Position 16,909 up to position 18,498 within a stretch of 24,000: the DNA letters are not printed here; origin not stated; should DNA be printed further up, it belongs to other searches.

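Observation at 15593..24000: Six-gene same-strand envelope cluster with no recognisable glycosyltransferase, ATPase or regulator: ecto-metallophosphoesterase, two 12-TM proteins, a 4-TM protein, a 9-TM::GH9-like fusion and a GH99/WbsX-like ectoenzyme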

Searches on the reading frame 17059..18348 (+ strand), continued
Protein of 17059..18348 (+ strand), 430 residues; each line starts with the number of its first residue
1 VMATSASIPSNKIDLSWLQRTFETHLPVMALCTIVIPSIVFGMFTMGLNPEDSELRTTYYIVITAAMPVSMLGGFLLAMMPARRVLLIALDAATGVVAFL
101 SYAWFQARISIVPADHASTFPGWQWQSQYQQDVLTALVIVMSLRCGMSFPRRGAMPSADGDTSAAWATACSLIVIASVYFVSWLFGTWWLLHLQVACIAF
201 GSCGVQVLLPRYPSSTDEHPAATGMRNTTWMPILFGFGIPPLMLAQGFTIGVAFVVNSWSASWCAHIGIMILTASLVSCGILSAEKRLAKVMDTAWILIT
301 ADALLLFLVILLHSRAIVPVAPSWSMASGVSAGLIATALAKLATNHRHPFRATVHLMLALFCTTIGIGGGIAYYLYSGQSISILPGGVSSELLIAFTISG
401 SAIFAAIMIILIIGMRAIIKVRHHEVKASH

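Call 55: find_encoding_contigs(protein=P0018, flank=10000, max_places=2)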
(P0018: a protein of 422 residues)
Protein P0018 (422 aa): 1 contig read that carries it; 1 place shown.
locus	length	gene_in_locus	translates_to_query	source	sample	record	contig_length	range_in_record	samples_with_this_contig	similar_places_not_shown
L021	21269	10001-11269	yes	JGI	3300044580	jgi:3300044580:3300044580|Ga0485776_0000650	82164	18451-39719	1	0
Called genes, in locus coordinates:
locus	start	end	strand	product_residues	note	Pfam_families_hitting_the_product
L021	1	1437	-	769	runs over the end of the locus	-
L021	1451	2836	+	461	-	-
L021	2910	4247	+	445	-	PF01229:Glyco_hydro_39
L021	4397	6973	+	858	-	-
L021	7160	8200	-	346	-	-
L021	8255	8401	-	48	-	-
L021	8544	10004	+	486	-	PF00149:Metallophos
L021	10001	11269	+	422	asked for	-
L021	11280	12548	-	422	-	-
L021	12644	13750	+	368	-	-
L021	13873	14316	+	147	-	PF00578:AhpC-TSA, PF08534:Redoxin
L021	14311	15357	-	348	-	PF00025:Arf, PF04670:Gtr1_RagA, PF08477:Roc (weak)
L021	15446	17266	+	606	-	-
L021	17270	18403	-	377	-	-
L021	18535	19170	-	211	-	PF01546:Peptidase_M20, PF07687:M20_dimer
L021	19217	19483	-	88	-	-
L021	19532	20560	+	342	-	PF00465:Fe-ADH (weak), PF13685:Fe-ADH_2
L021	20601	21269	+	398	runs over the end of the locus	PF01266:DAO (faint), PF07992:Pyr_redox_2, PF13738:Pyr_redox_3, PF00070:Pyr_redox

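Call 64: fold_search(model_id=the predicted structure, library=pdb)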
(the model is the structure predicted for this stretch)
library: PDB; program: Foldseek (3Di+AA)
matches with E <= 10: 492; with E <= 0.001: 0
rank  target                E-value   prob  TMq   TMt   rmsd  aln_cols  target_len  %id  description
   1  6kkj                  3.2e-02  1.00  0.42  0.49  10.7       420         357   14  Crystal structure of Drug:Proton Antiporter-1 (DHA1) Family SotB, in the inward open conformation (released 2020-07-29)
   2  8tzi                  3.7e-02  0.99  0.38  0.41  11.2       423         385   14  Human equilibrative nucleoside transporter-1, JH-ENT-01 bound (released 2024-08-28)
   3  8ttf_A                4.0e-02  1.00  0.45  0.49  10.8       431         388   14  NorA double mutant - E222QD307N at pH 7.5 (released 2024-05-29)
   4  6ob7                  5.8e-02  0.99  0.40  0.44  11.0       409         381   15  Human equilibrative nucleoside transporter-1, dilazep bound (released 2019-07-03)
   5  7spt                  6.4e-02  0.91  0.33  0.31  14.1       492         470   13  Crystal structure of exofacial state human glucose transporter GLUT3 (released 2022-05-18)
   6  8qv5_A                6.4e-02  0.66  0.24  0.24  20.4       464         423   12  Structure of human SPNS2 in LMNG (released 2025-02-19)
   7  8sbe                  8.2e-02  0.93  0.37  0.38  12.1       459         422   14  Structure of the rat vesicular glutamate transporter 2 determined by single-particle Cryo-EM (released 2023-05-03)
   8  8uck_A                8.2e-02  0.89  0.32  0.38  14.2       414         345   12  Komagataella pastoris Cytochrome c oxidase (9 subunits) in complex with human VMAT2 (released 2024-10-09)
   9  7wsm_A                8.5e-02  0.89  0.33  0.31  15.4       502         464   14  Cryo-EM structure of human glucose transporter GLUT4 bound to cytochalasin B in lipid nanodiscs (released 2022-05-18)
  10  7crz                  8.9e-02  0.87  0.33  0.31  13.9       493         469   12  Crystal structure of human glucose transporter GLUT3 bound with C3361 (released 2021-01-13)
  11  7wsn_A                1.1e-01  0.90  0.36  0.34  14.9       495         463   14  Cryo-EM structure of human glucose transporter GLUT4 bound to cytochalasin B in detergent micelles (released 2022-05-18)
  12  4ybq_B                1.1e-01  0.44  0.23  0.22  16.2       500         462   11  Rat GLUT5 with Fv in the outward-open form (released 2015-10-07)
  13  9ll1                  1.1e-01  0.95  0.40  0.42  11.4       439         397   13  Cryo-EM structure of G6PT1 in complex with Chlorogenic acid (released 2025-12-31)
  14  6kkk_A                1.2e-01  0.99  0.45  0.50  11.4       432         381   15  Crystal structure of Drug:Proton Antiporter-1 (DHA1) Family SotB, in the inward open conformation (H115A mutant) (released 2020-07-29)
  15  6ob6_B                1.2e-01  0.96  0.39  0.45  10.7       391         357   15  Human equilibrative nucleoside transporter-1, S-(4-nitrobenzyl)-6-thioinosine bound, merohedrally twinned (released 2019-07-03)
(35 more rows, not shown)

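Call 72: predict_structure(alignment_id=A4)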
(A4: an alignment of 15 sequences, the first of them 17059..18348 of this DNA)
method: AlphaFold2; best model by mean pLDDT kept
length: 430 residues; sequences in the alignment: 15
mean_pLDDT: 78.9   pTM: 0.81
mean pLDDT of the five models: 78.9, 74.5, 74.3, 73.8, 72.0
residues with pLDDT >= 90: 131; 70-90: 199; 50-70: 55; < 50: 45
segments of 3 or more residues with pLDDT < 50: 1-11, 110-112, 119-121, 152-160, 213-227
pLDDT, mean of each block of 10 residues (from residue 1): 39 69 87 82 58 71 86 90 90 95 73 50 58 88 84 46 80 95 89 94 86 43 48 78 92 85 91 95 87 86 92 87 94 91 71 85 89 79 69 85 88 82 66
secondary structure, 60 per line:
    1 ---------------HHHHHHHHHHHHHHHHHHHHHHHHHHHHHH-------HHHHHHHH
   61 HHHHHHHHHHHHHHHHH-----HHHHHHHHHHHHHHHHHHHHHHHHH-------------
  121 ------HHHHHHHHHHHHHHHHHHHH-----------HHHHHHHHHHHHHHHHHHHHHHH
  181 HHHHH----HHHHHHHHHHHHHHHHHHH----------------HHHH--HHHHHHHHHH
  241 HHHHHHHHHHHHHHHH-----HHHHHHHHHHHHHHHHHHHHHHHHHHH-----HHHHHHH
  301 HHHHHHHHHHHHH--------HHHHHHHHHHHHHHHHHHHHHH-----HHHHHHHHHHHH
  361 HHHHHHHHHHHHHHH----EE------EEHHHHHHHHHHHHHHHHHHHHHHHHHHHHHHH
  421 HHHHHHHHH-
elements in order: H16-45 H53-77 H83-107 H127-146 H158-185 H190-208 H225-228 H231-256 H262-288 H294-313 H322-343 H349-375 H390-429

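Call 74: fold_search(model_id=the predicted structure, library=pdb)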
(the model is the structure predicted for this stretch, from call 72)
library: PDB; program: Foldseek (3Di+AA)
matches with E <= 10: 676; with E <= 0.001: 95
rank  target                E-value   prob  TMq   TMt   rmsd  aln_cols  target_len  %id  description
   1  8dwi                  1.2e-05  1.00  0.50  0.51   8.0       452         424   13  Molecular Mechanism of Sialic Acid Transport Mediated by Sialin (released 2023-01-25)
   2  7oix_B                1.3e-05  1.00  0.49  0.48   8.8       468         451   12  Structure of thermostable human MFSD2A in complex with thermostable human Sync2 (released 2022-06-01)
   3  8d2s_A                2.1e-05  1.00  0.49  0.46   9.2       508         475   10  Zebrafish MFSD2A isoform B in inward open ligand bound conformation (released 2023-05-10)
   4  8ttf_A                2.2e-05  1.00  0.56  0.60   7.4       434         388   11  NorA double mutant - E222QD307N at pH 7.5 (released 2024-05-29)
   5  9pc9                  2.7e-05  1.00  0.53  0.53   9.5       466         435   13  Structure of Synaptic Vesicle Protein 2A Bound to UCB7361 (released 2025-09-10)
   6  9okf                  3.0e-05  1.00  0.54  0.50   9.7       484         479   13  Cryo-EM structure of human SV2A in the apo state (released 2025-12-10)
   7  9okg                  3.1e-05  1.00  0.51  0.47  10.2       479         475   12  Cryo-EM structure of human SV2A in complex with levetiracetam (released 2025-12-10)
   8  9ayb                  4.9e-05  1.00  0.53  0.53   7.1       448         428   11  Structure of Apo Sialin S61A mutant (released 2024-05-29)
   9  9okh                  5.1e-05  1.00  0.54  0.50  10.3       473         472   11  Cryo-EM structure of human SV2A in complex with UCBJ (released 2025-12-10)
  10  9b3o                  6.8e-05  1.00  0.57  0.66   6.3       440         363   12  NorA in inward-occluded conformation (NorA-BRIL fusion) (released 2024-12-11)
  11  8tgh_B                6.8e-05  1.00  0.50  0.54   7.7       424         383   15  VMAT1 dimer with amphetamine and reserpine (released 2024-03-20)
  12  9udv_A                9.1e-05  1.00  0.53  0.50   9.1       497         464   12  Cryo-EM structure of the human G6P transporter SLC37A2 in the presence of G6P with an asymmetric conformation. (released 2025-11-05)
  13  8d2t_A                9.1e-05  1.00  0.48  0.46   8.9       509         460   10  Zebrafish MFSD2A isoform B in inward open ligand-free conformation (released 2023-05-10)
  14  9pcb                  1.2e-04  1.00  0.56  0.56   8.7       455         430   13  Structure of Synaptic Vesicle Protein 2A Bound to UCB-J (released 2025-09-10)
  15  4yb9                  1.2e-04  1.00  0.54  0.54   7.5       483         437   13  Crystal structure of the Bovine Fructose transporter GLUT5 in an open inward-facing conformation (released 2015-10-14)
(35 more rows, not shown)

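Call 80: find_encoding_contigs(protein=P0016, flank=10000, max_places=2)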
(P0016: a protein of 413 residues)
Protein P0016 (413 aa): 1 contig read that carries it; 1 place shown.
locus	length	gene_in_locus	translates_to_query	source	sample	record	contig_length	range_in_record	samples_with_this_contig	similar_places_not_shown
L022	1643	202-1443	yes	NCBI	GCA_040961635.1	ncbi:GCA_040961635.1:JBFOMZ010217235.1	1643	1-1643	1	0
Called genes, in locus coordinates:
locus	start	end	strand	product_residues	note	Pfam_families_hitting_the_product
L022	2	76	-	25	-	?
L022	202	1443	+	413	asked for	-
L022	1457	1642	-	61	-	?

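Call 81: find_encoding_contigs(protein=P0014, flank=10000, max_places=2)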
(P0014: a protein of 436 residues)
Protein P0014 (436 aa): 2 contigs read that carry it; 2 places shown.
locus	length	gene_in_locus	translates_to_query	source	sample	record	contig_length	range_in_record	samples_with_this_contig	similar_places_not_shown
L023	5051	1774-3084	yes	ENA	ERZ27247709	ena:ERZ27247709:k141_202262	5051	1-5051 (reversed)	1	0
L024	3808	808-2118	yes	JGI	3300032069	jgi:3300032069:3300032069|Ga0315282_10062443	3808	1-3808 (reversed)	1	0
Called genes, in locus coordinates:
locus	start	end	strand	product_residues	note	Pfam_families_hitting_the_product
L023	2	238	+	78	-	?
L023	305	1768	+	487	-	PF00149:Metallophos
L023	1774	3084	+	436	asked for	-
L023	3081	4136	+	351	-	-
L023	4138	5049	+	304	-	?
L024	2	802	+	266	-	?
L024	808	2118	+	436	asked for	-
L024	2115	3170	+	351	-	-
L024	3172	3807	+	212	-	?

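Call 84: search_protein_families(library=padloc, proteins=[window:17062-18348:+], max_evalue=0.01)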
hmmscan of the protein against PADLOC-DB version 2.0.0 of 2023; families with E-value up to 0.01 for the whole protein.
window:17062-18348:+ (429 aa): 0 families

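Call 98: search_solved_structures(query=L014:6413-8068:+, max_evalue=0.01)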
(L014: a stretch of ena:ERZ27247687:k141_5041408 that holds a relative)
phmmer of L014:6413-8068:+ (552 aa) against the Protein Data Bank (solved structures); distinct sequences matched with E-value up to 0.01: 0.
